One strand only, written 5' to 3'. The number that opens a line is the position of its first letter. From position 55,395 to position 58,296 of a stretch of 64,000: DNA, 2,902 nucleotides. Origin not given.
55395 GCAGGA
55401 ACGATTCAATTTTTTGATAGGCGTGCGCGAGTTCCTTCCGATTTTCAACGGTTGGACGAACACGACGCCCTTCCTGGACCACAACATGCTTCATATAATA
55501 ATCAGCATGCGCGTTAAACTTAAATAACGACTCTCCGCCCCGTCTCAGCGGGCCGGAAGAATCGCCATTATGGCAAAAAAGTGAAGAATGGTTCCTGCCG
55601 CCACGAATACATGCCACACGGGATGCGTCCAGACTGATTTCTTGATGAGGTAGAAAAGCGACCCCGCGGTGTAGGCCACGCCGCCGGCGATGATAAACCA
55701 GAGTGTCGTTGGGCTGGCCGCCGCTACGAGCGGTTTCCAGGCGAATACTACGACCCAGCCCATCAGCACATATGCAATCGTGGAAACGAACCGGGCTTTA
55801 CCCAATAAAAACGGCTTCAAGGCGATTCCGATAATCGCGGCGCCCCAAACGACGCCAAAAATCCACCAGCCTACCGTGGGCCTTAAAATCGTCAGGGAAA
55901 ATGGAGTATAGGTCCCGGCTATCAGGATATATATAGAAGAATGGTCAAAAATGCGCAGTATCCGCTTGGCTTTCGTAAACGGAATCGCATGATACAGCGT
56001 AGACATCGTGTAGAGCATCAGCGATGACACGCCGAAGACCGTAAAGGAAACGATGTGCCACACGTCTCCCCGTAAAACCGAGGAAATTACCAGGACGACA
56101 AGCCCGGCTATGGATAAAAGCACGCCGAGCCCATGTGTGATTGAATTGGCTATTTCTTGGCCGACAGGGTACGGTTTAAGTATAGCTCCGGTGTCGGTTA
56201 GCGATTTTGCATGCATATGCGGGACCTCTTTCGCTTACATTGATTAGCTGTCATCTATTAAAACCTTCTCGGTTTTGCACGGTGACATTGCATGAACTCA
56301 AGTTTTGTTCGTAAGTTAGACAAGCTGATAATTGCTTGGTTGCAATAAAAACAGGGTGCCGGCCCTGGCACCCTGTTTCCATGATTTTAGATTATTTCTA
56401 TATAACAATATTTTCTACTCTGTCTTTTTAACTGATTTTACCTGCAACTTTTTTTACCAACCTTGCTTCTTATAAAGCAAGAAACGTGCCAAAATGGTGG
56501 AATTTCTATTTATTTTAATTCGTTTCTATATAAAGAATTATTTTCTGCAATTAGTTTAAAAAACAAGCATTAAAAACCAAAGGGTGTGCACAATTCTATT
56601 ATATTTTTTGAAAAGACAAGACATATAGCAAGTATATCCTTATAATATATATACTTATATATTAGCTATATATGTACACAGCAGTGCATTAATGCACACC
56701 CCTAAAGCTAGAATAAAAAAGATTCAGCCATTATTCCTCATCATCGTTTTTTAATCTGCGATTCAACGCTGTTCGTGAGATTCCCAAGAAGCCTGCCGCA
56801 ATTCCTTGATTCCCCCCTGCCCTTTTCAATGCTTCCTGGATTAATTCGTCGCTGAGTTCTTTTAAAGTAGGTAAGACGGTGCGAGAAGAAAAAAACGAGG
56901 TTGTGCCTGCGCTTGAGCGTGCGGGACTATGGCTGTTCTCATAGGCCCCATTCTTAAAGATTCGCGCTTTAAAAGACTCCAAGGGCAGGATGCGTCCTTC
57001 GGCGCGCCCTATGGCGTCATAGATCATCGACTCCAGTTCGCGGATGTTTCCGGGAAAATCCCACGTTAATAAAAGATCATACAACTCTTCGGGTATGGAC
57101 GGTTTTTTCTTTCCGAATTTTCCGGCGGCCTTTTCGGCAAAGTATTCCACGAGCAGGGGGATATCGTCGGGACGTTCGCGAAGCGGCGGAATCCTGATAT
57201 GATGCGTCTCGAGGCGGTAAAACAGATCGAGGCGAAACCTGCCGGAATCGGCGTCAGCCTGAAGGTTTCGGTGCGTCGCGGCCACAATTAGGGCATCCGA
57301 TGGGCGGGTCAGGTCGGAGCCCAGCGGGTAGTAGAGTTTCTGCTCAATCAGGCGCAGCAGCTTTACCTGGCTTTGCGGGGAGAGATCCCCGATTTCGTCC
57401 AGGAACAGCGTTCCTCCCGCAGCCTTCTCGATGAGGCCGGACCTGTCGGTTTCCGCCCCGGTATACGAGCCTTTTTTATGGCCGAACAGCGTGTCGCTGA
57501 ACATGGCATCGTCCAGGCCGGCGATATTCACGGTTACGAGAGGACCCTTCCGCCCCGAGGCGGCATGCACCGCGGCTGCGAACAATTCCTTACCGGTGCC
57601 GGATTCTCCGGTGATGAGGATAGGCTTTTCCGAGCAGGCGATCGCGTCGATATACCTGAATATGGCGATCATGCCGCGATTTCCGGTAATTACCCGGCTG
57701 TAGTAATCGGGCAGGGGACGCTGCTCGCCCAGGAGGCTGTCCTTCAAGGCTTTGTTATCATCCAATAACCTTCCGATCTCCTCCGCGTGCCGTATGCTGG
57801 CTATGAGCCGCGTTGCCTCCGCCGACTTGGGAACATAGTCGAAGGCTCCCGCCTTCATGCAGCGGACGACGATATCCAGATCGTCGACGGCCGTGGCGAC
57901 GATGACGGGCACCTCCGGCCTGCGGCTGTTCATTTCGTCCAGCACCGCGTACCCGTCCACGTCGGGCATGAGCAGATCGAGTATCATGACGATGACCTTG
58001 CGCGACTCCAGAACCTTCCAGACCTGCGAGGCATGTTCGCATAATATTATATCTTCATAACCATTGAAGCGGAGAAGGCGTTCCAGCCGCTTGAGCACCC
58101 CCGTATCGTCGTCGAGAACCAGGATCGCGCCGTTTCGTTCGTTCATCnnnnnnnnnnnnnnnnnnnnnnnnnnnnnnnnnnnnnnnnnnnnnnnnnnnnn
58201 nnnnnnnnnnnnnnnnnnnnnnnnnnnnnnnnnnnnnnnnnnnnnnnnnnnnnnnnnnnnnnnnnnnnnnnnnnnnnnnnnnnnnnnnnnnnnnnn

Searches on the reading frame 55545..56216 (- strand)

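Call 97: search_protein_families(library=pfam, proteins=[window:55545-56216:-], max_evalue=0.01)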
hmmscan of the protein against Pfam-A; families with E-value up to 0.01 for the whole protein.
window:55545-56216:- (223 aa): 1 family
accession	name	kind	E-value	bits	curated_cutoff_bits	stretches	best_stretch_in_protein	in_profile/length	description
PF03006.26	HlyIII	-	4e-40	138.3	26.2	1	20-213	5-224/224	Haemolysin-III related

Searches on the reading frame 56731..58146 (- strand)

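Call 79: search_protein_families(library=pfam, proteins=[window:56731-58146:-], max_evalue=0.00001)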
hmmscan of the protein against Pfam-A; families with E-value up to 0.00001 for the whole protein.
window:56731-58146:- (471 aa): 5 families
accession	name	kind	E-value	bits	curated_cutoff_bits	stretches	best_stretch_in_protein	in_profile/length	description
PF00158.32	Sigma54_activat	-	1.1e-53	181.8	20.2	1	154-317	3-167/168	Sigma-54 interaction domain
PF00072.30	Response_reg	-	1e-23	84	30.2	1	8-118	1-110/111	Response regulator receiver domain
PF14532.12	Sigma54_activ_2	-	2e-18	67.4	25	1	159-322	7-138/138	Sigma-54 interaction domain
PF25601.1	AAA_lid_14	-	1.4e-17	63.7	27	1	323-404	1-82/87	AAA+ ATPase lid domain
PF02954.25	HTH_8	-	5.5e-10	39.3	22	1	428-466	2-40/42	Bacterial regulatory protein, Fis family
